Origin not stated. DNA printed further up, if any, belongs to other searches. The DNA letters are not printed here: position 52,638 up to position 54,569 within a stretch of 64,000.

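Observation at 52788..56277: Extended SigA-like sigma factor lacking region-2.3 tryptophans, with an upstream micro-ORF and downstream HExxH protein in an accessory block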

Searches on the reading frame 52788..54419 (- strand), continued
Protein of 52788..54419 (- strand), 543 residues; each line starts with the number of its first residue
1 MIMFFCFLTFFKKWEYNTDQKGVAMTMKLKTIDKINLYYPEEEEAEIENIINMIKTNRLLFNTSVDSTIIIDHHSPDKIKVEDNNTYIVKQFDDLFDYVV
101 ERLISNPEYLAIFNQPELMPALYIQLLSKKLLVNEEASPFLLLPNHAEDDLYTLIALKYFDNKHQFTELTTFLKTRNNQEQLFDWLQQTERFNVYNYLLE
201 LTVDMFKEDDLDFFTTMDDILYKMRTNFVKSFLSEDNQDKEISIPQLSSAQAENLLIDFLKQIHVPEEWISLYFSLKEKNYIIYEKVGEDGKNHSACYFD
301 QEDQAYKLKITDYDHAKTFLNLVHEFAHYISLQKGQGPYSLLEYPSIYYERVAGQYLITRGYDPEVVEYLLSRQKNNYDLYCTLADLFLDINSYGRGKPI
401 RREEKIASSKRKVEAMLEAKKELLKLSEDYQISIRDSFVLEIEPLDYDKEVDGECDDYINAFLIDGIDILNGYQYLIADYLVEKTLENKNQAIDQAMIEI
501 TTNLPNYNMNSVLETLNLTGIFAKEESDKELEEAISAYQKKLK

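Call 57: predict_structure(alignment_id=A3)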
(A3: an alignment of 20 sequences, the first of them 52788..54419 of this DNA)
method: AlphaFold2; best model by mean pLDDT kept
length: 543 residues; sequences in the alignment: 20
mean_pLDDT: 84.4   pTM: 0.80
mean pLDDT of the five models: 84.4, 83.8, 82.5, 81.8, 81.3
residues with pLDDT >= 90: 267; 70-90: 192; 50-70: 61; < 50: 23
segments of 3 or more residues with pLDDT < 50: 1-22
pLDDT, mean of each block of 10 residues (from residue 1): 28 38 72 89 87 89 81 87 84 92 88 87 89 63 73 92 92 92 94 95 89 88 79 58 86 97 96 97 92 91 94 95 97 90 95 95 90 72 87 93 94 86 82 64 82 94 86 85 87 92 95 92 70 68 52
secondary structure, 60 per line:
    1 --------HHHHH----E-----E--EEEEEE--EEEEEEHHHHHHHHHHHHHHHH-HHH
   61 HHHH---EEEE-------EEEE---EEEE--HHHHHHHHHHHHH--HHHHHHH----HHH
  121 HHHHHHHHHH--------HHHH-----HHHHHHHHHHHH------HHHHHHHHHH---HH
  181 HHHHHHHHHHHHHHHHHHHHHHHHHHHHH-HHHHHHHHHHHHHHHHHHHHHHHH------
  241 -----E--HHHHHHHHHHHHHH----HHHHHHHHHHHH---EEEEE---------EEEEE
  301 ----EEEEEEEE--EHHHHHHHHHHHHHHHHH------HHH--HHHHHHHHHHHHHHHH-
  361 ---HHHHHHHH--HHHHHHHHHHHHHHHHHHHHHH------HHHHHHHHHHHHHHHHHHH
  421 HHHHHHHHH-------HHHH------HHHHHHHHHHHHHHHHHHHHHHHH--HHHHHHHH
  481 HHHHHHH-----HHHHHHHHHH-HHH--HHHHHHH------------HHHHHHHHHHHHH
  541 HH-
elements in order: H9-13 E27-32 E35-40 H41-56 H58-64 E68-71 E79-82 E86-89 H92-104 H107-113 H118-130 H139-142 H148-159 H166-175 H179-209 H211-234 H249-262 H267-278 E282-286 E296-300 E305-312 H316-332 H344-359 H364-371 H374-395 H402-429 H437-440 H447-470 H473-487 H493-502 H509-515 H528-542
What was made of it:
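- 52788..54347 (-): Neighbouring HExxH gene (519 aa from Met25 of the longest ORF): a PepF/M3-like metallopeptidase fold, not functionally tied to the sigma. AF2 pLDDT 84 (call 57).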

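Call 79: find_related_loci(query=A2, collection=viral_contigs, flank=5000)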
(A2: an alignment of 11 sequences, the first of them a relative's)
Query A2 (601 aa) in viral_contigs; peptide patterns used: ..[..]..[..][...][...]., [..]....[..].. (x = any residue, [..] = any of these).
600 stretches matched a pattern (row limit reached: there are more); 560 encode a relative of the query (tblastn E <= 1e-3); the best 80 are kept; 80 distinct loci.
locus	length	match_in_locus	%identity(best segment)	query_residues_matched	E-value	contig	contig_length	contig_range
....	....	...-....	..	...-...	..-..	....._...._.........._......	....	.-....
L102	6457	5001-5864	38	213-496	2e-50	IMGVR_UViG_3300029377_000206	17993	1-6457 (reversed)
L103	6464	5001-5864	38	213-496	2e-50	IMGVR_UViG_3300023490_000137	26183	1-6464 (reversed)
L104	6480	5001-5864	38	213-496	2e-50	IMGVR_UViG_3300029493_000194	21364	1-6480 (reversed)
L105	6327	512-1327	37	213-484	2e-48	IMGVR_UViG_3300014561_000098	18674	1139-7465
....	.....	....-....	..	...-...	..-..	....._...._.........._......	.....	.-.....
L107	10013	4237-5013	37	213-471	6e-48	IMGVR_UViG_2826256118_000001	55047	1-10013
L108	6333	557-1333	37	213-471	6e-48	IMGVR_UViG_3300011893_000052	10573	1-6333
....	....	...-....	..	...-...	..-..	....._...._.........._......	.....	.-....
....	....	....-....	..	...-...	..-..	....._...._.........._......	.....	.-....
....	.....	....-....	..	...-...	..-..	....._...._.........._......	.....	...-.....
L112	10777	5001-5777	39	213-471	6e-47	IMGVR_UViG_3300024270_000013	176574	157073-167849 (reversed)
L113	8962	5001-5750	39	226-489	5e-46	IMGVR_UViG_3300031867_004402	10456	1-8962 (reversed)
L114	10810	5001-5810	37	215-483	7e-46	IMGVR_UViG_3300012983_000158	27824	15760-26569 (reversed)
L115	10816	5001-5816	38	213-483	8e-46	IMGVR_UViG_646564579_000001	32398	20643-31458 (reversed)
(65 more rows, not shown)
